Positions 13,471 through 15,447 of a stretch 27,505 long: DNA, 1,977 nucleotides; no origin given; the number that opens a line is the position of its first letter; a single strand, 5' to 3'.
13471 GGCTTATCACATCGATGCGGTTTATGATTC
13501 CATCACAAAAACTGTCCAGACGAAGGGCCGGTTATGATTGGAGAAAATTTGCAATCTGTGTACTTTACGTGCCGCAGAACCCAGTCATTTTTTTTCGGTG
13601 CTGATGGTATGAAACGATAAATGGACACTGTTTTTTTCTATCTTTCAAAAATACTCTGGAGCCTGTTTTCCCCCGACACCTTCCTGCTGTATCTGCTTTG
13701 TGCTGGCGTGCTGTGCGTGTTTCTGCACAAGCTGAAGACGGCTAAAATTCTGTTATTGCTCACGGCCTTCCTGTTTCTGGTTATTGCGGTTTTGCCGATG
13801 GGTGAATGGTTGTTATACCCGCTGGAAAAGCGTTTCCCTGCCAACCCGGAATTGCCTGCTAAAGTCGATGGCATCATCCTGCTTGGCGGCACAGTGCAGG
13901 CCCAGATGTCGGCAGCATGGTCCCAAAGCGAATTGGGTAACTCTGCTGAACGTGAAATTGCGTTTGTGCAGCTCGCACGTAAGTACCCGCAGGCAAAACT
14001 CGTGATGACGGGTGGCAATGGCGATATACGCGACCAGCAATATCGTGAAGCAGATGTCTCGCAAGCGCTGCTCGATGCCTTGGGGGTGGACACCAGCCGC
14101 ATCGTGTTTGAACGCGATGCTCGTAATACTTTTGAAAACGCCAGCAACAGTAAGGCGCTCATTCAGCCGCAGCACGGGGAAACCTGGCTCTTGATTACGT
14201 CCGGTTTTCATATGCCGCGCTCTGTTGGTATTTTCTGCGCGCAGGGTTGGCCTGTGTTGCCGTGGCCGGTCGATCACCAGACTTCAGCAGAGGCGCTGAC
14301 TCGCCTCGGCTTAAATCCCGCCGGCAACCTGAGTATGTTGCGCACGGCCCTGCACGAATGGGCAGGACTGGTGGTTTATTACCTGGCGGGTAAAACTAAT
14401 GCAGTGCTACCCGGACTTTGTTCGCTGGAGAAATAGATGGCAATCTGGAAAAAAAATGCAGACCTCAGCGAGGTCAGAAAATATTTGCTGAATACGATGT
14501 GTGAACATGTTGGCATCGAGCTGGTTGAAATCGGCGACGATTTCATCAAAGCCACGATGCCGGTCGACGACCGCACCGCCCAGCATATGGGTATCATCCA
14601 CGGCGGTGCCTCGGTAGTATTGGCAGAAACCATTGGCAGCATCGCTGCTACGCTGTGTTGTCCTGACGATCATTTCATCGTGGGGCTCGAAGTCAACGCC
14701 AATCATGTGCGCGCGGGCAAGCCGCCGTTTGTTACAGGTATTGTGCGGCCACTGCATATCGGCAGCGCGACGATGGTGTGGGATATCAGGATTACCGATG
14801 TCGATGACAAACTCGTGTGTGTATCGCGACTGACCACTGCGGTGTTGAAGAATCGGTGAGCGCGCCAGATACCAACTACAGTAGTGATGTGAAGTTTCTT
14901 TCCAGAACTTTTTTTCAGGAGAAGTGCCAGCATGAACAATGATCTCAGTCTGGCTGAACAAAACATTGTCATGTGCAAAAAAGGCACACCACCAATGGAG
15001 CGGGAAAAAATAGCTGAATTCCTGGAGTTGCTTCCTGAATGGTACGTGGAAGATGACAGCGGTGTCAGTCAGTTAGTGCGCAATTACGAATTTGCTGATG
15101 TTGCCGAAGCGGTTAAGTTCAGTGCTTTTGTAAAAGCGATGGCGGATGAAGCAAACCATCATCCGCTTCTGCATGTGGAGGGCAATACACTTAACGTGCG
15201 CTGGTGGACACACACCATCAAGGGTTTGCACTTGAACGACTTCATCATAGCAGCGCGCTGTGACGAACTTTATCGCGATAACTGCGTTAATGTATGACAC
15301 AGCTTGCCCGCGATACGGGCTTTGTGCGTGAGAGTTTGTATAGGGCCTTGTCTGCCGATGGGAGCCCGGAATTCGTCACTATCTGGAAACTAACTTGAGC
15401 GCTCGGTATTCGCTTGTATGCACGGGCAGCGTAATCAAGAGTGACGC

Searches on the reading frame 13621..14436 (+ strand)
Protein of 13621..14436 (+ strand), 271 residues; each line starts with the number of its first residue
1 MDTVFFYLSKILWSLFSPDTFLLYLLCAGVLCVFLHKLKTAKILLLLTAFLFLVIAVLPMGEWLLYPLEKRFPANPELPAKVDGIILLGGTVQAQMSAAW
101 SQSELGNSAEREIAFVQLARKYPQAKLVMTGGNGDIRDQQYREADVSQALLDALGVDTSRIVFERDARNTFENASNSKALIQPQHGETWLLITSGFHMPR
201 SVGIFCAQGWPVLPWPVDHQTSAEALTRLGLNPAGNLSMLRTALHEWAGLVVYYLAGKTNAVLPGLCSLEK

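Call 10: search_protein_families(library=pfam, proteins=[window:13621-14436:+], max_evalue=0.001)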
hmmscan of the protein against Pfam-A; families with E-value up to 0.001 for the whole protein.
window:13621-14436:+ (271 aa): 1 family
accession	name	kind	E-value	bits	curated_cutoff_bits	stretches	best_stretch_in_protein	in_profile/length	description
PF02698.23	DUF218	-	5.2e-29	101.3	27.6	1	83-249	1-133/133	DUF218 domain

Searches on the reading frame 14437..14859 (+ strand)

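Call 95: search_protein_families(library=pfam, proteins=[window:14437-14859:+], max_evalue=0.01)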
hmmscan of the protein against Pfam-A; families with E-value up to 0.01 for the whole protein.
window:14437-14859:+ (140 aa): 2 families
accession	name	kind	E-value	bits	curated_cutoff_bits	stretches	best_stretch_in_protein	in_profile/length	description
PF03061.28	4HBT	-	5.7e-17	62.2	20.6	1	51-128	1-79/79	Thioesterase superfamily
PF14539.12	DUF4442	-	0.0045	17.6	25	1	25-88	19-82/132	Domain of unknown function (DUF4442)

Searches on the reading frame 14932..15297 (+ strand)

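Call 95: search_protein_families(library=pfam, proteins=[window:14932-15297:+], max_evalue=0.01)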
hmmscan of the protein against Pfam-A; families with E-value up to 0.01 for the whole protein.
window:14932-15297:+ (121 aa): 1 family
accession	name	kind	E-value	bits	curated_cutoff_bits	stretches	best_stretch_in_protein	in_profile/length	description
PF01329.24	Pterin_4a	-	4.9e-24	84.7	26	1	21-113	2-91/91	Pterin 4 alpha carbinolamine dehydratase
